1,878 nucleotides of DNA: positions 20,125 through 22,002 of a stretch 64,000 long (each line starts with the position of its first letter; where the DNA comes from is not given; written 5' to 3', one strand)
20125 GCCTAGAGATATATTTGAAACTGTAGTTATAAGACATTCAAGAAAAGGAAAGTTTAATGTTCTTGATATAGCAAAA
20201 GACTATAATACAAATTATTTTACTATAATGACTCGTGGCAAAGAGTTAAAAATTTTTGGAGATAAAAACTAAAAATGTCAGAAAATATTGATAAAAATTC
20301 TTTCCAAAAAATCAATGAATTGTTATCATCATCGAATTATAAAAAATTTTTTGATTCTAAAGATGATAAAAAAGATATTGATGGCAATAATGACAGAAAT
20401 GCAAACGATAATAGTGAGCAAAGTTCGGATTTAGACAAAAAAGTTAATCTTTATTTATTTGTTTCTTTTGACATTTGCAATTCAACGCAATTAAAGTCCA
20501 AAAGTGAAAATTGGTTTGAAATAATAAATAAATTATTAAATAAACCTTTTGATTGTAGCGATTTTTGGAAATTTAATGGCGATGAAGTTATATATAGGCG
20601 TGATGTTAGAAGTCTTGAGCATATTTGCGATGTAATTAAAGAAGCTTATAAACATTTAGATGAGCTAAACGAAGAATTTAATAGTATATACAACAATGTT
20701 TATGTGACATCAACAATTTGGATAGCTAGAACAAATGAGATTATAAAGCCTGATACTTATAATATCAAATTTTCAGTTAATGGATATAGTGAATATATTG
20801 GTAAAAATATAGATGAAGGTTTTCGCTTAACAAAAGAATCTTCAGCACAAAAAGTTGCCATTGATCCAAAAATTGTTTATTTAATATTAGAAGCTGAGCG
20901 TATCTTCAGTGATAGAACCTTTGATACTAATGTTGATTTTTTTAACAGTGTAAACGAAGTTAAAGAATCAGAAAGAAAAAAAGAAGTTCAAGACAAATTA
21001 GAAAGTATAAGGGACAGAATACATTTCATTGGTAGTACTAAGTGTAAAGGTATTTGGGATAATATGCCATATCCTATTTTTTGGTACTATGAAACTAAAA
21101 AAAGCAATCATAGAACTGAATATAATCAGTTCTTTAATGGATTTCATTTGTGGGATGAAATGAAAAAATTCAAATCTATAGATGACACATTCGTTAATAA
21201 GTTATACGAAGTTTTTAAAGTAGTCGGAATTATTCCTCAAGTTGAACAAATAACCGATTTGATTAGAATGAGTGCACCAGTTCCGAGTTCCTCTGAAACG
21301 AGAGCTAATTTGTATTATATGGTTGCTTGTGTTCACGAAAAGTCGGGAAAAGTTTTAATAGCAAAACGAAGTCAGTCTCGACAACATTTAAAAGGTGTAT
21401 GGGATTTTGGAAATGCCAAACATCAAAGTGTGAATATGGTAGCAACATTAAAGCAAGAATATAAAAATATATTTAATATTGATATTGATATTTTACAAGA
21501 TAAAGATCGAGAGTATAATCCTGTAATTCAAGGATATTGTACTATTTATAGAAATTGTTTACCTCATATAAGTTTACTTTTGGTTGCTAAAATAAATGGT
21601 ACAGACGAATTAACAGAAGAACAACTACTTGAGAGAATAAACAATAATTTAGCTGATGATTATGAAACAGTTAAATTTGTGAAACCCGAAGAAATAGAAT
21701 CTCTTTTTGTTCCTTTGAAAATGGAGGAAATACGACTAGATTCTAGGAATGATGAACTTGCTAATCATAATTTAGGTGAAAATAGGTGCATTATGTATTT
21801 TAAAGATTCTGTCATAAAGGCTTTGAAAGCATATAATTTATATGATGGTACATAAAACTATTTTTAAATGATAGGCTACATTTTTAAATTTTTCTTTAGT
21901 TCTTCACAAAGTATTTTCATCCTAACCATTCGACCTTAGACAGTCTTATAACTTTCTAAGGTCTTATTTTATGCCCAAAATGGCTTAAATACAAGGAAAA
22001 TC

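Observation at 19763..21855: Stand-alone two-gene module: ImmA-like protease coupled to a cyclase-like/Nudix-like fusion protein (candidate novel nucleotide-signalling or defence system)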

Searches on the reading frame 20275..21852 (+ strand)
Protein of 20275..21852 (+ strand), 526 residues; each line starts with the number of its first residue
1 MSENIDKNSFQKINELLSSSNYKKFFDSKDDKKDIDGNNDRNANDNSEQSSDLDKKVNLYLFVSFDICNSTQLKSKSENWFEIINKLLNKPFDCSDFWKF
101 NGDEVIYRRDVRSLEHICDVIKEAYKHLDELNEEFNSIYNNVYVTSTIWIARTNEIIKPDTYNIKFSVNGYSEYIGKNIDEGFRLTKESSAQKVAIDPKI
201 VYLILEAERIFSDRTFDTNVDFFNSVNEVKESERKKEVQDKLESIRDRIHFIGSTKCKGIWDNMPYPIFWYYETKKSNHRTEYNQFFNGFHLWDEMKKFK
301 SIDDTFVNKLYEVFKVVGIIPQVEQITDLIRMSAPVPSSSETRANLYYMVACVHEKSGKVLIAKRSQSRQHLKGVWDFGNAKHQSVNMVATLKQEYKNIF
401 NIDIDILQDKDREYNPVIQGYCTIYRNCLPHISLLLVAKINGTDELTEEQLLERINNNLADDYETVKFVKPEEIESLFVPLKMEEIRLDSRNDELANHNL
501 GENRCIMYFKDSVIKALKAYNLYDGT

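Call 3: search_protein_families(library=pfam, proteins=[window:20275-21852:+], max_evalue=1)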
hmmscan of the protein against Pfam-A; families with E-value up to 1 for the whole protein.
window:20275-21852:+ (526 aa): 1 family
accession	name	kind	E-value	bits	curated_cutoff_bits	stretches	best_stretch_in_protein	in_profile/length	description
PF14815.12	NUDIX_4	-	0.035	14.3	35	1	350-393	2-45/113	NUDIX domain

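Call 4: search_protein_families(library=padloc, proteins=[window:20275-21852:+], max_evalue=1)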
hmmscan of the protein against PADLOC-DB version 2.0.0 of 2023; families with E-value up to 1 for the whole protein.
window:20275-21852:+ (526 aa): 1 family
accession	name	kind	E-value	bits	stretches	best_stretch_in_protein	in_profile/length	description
PDLC04899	PDC-S07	-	0.00017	19.2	1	349-407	9-67/135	-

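Call 5: search_protein_families(library=ncbifam, proteins=[window:20275-21852:+], max_evalue=1)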
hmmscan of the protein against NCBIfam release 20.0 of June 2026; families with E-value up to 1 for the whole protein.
window:20275-21852:+ (526 aa): 3 families
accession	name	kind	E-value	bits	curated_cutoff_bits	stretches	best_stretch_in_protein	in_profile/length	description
NF007834.0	PRK10546.1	equivalog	0.017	14.9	156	1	349-385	6-41/135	pyrimidine (deoxy)nucleoside triphosphate diphosphatase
NF006530.0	PRK08999.1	equivalog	0.022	13.8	245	1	349-396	9-56/315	Nudix family hydrolase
NF007932.0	PRK10647.1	equivalog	0.044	13.2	300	1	235-278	158-201/262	siderophore-iron reductase FhuF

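Call 6: find_homologous_proteins(query=window:20275-21852:+)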
Query window:20275-21852:+ (526 aa): 100 proteins with E <= 0.001 among 8000 candidates.
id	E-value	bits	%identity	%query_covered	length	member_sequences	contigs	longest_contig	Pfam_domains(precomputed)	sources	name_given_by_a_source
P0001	0.0e+0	1188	100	100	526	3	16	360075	-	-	-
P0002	4.3e-129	450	48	87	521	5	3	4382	-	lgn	-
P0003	6.3e-127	443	44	98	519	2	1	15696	-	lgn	-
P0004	5.8e-124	433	43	98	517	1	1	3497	-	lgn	-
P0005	5.2e-122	427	46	87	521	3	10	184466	-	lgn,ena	-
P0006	5.8e-122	426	45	90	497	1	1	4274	-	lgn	-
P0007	7.7e-119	416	46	87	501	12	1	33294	-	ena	-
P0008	2.8e-118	414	45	89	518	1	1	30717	-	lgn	-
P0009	5.5e-118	413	45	88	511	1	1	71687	-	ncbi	-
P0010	1.6e-115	405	43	94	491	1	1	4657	-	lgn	-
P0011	2.8e-114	401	42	93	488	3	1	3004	-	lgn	-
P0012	2.5e-113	398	46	88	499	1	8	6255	-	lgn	-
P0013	7.7e-113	396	43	88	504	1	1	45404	-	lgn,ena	-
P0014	1.3e-112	395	43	93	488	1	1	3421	-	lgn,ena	-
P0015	6.0e-112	393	41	89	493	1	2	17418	-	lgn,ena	-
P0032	2.5e-96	342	39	89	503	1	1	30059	-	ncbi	-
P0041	4.6e-79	285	38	87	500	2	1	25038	-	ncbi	-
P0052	1.2e-71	260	33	91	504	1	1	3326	-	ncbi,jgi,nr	ncbi:MAG: hypothetical protein FWC82_03180 [Firmicutes bacterium]|nr:hypothetical protein [Bacillota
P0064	1.1e-65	241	32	87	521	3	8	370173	-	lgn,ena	-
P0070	1.8e-61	227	31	88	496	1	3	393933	-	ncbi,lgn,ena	-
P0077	2.3e-51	193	31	90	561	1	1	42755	-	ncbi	-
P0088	1.9e-41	161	28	87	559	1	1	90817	-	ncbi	-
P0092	1.6e-39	154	31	74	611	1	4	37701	-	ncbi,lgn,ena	-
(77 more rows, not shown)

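Call 9: find_encoding_contigs(protein=P0005, flank=6000, max_places=3)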
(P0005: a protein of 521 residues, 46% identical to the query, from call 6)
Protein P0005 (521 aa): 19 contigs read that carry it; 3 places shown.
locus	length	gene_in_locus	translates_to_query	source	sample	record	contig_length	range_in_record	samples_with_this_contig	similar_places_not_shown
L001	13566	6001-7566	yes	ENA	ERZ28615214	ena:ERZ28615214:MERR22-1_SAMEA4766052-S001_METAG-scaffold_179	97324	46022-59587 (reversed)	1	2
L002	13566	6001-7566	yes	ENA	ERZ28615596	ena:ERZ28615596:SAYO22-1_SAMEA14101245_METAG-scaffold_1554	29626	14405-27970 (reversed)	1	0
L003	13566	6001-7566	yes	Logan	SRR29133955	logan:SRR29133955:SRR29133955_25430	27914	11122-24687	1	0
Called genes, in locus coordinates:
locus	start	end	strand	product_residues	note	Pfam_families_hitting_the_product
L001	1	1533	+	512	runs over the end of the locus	PF00239:Resolvase, PF07508:Recombinase, PF13408:Zn_ribbon_recom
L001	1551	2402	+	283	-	PF07508:Recombinase, PF13408:Zn_ribbon_recom (weak)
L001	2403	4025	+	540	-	PF00239:Resolvase, PF07508:Recombinase, PF13408:Zn_ribbon_recom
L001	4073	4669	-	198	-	PF00589:Phage_integrase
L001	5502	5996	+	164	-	-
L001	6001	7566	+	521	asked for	-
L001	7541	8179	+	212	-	PF18967:PycTM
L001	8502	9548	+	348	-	PF02661:Fic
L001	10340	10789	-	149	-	-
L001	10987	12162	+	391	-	PF16499:Melibiase_2, PF17801:Melibiase_C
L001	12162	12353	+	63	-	-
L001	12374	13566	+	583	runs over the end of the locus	-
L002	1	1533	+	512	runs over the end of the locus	PF00239:Resolvase, PF07508:Recombinase, PF13408:Zn_ribbon_recom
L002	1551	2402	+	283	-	PF07508:Recombinase, PF13408:Zn_ribbon_recom (weak)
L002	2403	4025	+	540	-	PF00239:Resolvase, PF07508:Recombinase, PF13408:Zn_ribbon_recom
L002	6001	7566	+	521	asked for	-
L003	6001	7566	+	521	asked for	-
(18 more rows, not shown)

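Call 14: find_encoding_contigs(protein=window:20275-21852:+, flank=8000, max_places=6)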
Protein window:20275-21852:+ (526 aa): 17 contigs read that carry it; 6 places shown.
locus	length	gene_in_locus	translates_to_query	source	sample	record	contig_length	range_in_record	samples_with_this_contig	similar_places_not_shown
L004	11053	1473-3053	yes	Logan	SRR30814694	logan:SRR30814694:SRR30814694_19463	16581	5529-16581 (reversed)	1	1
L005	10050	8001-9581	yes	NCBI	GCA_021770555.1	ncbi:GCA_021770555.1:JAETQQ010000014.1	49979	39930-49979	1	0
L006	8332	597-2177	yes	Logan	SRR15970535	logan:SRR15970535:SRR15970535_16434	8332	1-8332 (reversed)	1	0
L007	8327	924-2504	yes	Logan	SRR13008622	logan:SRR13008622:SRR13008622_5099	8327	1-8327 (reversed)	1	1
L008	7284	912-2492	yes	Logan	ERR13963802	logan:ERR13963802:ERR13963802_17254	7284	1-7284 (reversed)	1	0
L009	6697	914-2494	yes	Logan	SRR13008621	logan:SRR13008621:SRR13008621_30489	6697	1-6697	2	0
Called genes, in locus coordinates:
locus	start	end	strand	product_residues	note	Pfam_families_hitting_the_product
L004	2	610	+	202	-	?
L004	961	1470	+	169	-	-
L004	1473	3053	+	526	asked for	-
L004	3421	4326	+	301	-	PF02195:ParB_N, PF17762:HTH_ParB (faint)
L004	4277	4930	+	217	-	-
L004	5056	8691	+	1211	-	PF13620:CarboxypepD_reg (faint), PF17802:SpaA, PF18202:TQ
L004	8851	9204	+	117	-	-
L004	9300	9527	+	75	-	-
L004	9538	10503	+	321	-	-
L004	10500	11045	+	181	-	-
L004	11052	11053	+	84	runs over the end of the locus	-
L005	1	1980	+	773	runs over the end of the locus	PF00343:Phosphorylase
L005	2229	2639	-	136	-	-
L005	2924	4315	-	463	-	PF00483:NTP_transferase, PF01128:IspD (weak), PF12804:NTP_transf_3, PF25084:LbH_EIF2B, PF00132:Hexapep, PF25087:GMPPB_C (weak), PF00132:Hexapep (weak)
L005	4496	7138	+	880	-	PF01326:PPDK_N, PF00391:PEP-utilizers, PF02896:PEP-utilizers_C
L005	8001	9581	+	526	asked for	-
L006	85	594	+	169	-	-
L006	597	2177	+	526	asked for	-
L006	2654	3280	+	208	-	PF19044:P-loop_TraG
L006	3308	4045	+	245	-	PF04203:Sortase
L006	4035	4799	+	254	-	PF01507:PAPS_reduct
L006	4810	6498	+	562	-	PF00877:NLPC_P60 (weak)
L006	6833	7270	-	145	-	-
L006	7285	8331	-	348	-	?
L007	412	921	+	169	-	-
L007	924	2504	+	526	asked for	-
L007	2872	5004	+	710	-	PF02195:ParB_N, PF17802:SpaA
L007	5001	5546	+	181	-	-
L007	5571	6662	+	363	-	PF00877:NLPC_P60 (weak)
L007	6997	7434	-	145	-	-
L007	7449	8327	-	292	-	?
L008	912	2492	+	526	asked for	-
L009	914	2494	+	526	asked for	-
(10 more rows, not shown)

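Call 15: find_encoding_contigs(protein=P0064, flank=5000, max_places=2)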
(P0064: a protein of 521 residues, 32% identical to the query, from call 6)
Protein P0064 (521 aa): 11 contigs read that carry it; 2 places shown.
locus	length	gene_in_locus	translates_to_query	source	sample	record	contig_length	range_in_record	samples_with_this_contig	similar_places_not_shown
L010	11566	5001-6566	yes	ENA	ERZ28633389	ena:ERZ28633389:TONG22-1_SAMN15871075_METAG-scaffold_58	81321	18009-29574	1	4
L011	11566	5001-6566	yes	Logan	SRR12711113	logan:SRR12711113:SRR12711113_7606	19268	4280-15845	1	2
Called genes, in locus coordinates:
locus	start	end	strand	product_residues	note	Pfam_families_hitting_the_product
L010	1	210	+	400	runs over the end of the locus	PF00595:PDZ (weak), PF13180:PDZ_2, PF17820:PDZ_6, PF03572:Peptidase_S41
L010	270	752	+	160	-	PF03449:GreA_GreB_N, PF01272:GreA_GreB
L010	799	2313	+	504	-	PF01336:tRNA_anti-codon, PF00152:tRNA-synt_2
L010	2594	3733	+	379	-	PF01325:Fe_dep_repress (weak), PF08279:HTH_11 (weak), PF13730:HTH_36 (faint), PF13412:HTH_24 (weak)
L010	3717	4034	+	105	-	-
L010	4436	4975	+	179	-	PF06114:Peptidase_M78 (weak)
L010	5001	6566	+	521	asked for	-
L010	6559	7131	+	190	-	PF18967:PycTM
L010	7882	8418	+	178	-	PF18954:DUF5697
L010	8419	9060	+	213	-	PF19595:DUF6100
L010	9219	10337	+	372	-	-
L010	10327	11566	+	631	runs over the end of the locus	PF02534:T4SS-DNA_transf, PF10412:TrwB_AAD_bind, PF12696:TraG-D_C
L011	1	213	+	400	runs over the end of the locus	PF00595:PDZ (weak), PF13180:PDZ_2, PF17820:PDZ_6, PF03572:Peptidase_S41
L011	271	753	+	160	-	PF03449:GreA_GreB_N, PF01272:GreA_GreB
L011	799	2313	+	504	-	PF01336:tRNA_anti-codon, PF00152:tRNA-synt_2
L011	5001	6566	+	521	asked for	-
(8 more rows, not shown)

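Call 16: find_encoding_contigs(protein=P0088, flank=5000, max_places=2)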
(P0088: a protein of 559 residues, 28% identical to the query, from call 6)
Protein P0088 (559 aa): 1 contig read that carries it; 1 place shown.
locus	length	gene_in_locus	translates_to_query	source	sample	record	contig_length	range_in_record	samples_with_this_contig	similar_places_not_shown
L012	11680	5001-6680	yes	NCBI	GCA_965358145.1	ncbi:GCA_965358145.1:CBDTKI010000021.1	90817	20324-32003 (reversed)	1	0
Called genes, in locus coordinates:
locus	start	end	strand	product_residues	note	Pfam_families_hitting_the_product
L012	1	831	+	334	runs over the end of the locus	PF07275:ArdA (weak)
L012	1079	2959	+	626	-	PF20586:DUF6788, PF13173:AAA_14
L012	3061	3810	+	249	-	-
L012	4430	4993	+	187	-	-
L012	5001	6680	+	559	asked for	-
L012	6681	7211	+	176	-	PF18967:PycTM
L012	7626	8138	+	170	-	PF04233:Phage_Mu_F (weak), PF00545:Ribonuclease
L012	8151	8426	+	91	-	PF01337:Barstar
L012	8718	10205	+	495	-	PF01087:GalP_UDP_transf, PF02744:GalP_UDP_tr_C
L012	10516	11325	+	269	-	PF12849:PBP_like_2, PF13531:SBP_bac_11 (faint), PF12727:PBP_like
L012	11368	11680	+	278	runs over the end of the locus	PF00528:BPD_transp_1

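Call 18: find_related_loci(query=A1, collection=genome_contigs, flank=5000)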
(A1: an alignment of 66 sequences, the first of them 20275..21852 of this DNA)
Query A1 (526 aa) in genome_contigs; peptide patterns used: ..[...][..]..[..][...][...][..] (x = any residue, [..] = any of these).
28 stretches matched a pattern; 22 encode a relative of the query (tblastn E <= 1e-3); 22 distinct loci.
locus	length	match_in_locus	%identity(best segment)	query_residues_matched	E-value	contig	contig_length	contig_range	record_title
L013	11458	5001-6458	42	29-517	1e-117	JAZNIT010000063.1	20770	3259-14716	MAG: Acutalibacteraceae bacterium isolate T1900044684_TS20190150.MAGScoT_cleanbin_000007 SGB_1709_k141_690580, whole gen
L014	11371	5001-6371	37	59-517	1e-84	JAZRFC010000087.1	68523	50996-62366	MAG: Clostridia bacterium isolate T1900045495_YK20190189.MAGScoT_cleanbin_000046 SGB_7436_k141_759480, whole genome shot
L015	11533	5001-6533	35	60-518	1e-64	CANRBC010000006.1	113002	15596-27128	MAG: uncultured Clostridia bacterium isolate Lapin-030__bin20 genome assembly, contig: Lapin-030__NODE_217_length_113002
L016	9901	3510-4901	34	58-520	1e-71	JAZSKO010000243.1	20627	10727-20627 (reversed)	MAG: Eubacteriales bacterium isolate T1900044560_TS20190026.MAGScoT_cleanbin_000030 SGB_360_k141_1420641, whole genome s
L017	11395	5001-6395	31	55-441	7e-47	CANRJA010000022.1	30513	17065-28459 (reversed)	MAG: uncultured Clostridia bacterium isolate Lapin-024__bin85 genome assembly, contig: Lapin-024__NODE_1901_length_30513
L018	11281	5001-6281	26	56-521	3e-42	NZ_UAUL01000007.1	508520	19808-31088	Sarcina ventriculi strain NCTC12966, whole genome shotgun sequence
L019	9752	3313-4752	27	58-480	4e-41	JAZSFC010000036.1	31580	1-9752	MAG: Lachnospiraceae bacterium isolate T1900044585_TS20190051.MAGScoT_cleanbin_000023 SGB_594_k141_1190997, whole genome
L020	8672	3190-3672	42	54-204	6e-31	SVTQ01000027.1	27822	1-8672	MAG: Oscillospiraceae bacterium isolate SIG699 NODE_34395_length_27822_cov_1.996786, whole genome shotgun sequence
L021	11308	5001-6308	25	42-445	2e-29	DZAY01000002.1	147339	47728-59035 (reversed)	MAG TPA_asm: Helicobacter cetorum isolate SulCav_PC08_66_28_13 SulCav_PC08-66_21_length_147339_cov_8.218428, whole genom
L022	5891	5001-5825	26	58-311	4e-29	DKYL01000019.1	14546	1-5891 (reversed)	MAG TPA_asm: Ruminococcaceae bacterium UBA7101 UBA7101_contig_19858, whole genome shotgun sequence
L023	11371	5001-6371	38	59-517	8e-85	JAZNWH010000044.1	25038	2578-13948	MAG: Clostridia bacterium isolate T1900044784_TS20190250.MAGScoT_cleanbin_000041 SGB_2602_k141_2057336, whole genome sho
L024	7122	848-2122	22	54-477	1e-25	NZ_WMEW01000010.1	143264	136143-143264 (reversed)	Halobacillus litoralis strain 22508_20_Filter NODE_10_length_143264_cov_18.0592, whole genome shotgun sequence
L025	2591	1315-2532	36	60-383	1e-20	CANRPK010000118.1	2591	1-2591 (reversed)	MAG: uncultured Bacilli bacterium isolate Lapin-018__bin95 genome assembly, contig: Lapin-018__NODE_51196_length_2591_co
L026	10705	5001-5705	24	55-309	8e-18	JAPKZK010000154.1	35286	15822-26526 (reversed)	MAG: Candidatus Aminicenantes bacterium isolate LacPavin_0920_SED2_MAG_46_26 LacPavin_0920_SED2_scaffold_88353, whole ge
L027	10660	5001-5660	28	59-254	9e-16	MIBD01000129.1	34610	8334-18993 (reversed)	MAG: Spirochaetes bacterium GWF1_49_6 gwf1_scaffold_476, whole genome shotgun sequence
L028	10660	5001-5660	27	58-273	1e-15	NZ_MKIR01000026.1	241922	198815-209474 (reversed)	Floricoccus tropicus strain DF1 DF1_Contig9, whole genome shotgun sequence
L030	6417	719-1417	19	45-271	3e-9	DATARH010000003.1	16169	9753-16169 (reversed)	MAG TPA_asm: Stellaceae bacterium isolate SMAG_U5488 k141_4353847, whole genome shotgun sequence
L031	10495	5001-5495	23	55-209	8e-8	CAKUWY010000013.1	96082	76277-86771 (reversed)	MAG: uncultured Fibrobacter sp. isolate REFINED_METABAT215_TOP10_CONTIGS_1500_ASSEMBLY_K77_MERGED__Hadza_MoBio_hadza-E-H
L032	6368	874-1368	24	55-209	1e-7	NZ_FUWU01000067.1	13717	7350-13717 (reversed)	Fibrobacter intestinalis strain ATCC 43854, whole genome shotgun sequence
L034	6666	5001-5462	19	95-270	3e-6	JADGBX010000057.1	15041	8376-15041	MAG: Magnetococcales bacterium isolate nwalbin5 nwal_bin5_NODE_57_length_15041_cov_4.830861, whole genome shotgun sequen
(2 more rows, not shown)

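Call 21: predict_structure(alignment_id=A1)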
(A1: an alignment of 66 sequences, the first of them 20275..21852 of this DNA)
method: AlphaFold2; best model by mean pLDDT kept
length: 526 residues; sequences in the alignment: 66
mean_pLDDT: 88.1   pTM: 0.73
mean pLDDT of the five models: 88.1, 87.3, 87.0, 86.3, 85.6
residues with pLDDT >= 90: 375; 70-90: 84; 50-70: 36; < 50: 31
segments of 3 or more residues with pLDDT < 50: 27-53
pLDDT, mean of each block of 10 residues (from residue 1): 59 75 54 45 42 72 97 95 96 91 96 97 97 96 96 93 91 94 94 96 97 80 95 97 97 91 94 73 81 84 94 96 96 80 76 97 95 94 82 96 97 95 84 95 94 98 98 97 92 69 96 98 86
secondary structure, 60 per line:
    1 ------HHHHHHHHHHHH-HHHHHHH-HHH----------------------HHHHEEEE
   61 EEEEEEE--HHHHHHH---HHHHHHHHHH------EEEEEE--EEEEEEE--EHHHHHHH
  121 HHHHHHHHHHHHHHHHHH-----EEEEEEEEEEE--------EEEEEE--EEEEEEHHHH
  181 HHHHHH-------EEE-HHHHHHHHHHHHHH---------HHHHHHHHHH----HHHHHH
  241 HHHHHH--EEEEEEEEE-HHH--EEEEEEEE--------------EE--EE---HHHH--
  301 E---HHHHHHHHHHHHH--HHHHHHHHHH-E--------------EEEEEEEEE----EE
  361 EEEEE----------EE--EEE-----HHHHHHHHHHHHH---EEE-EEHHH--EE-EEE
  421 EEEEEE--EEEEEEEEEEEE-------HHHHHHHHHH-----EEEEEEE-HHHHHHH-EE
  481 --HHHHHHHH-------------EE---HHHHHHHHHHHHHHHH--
elements in order: H7-18 H20-26 H53-56 E57-67 H70-76 H80-89 E96-101 E104-110 H114-138 E144-154 E163-168 E171-176 H177-186 E194-196 H198-211 H221-230 H235-246 E249-257 E264-271 H295-298 H305-317 H320-329 E346-354 E359-365 E380-382 H388-400 E404-406 E418-426 E429-440 H448-457 E463-469 H471-477 H483-490 H509-524
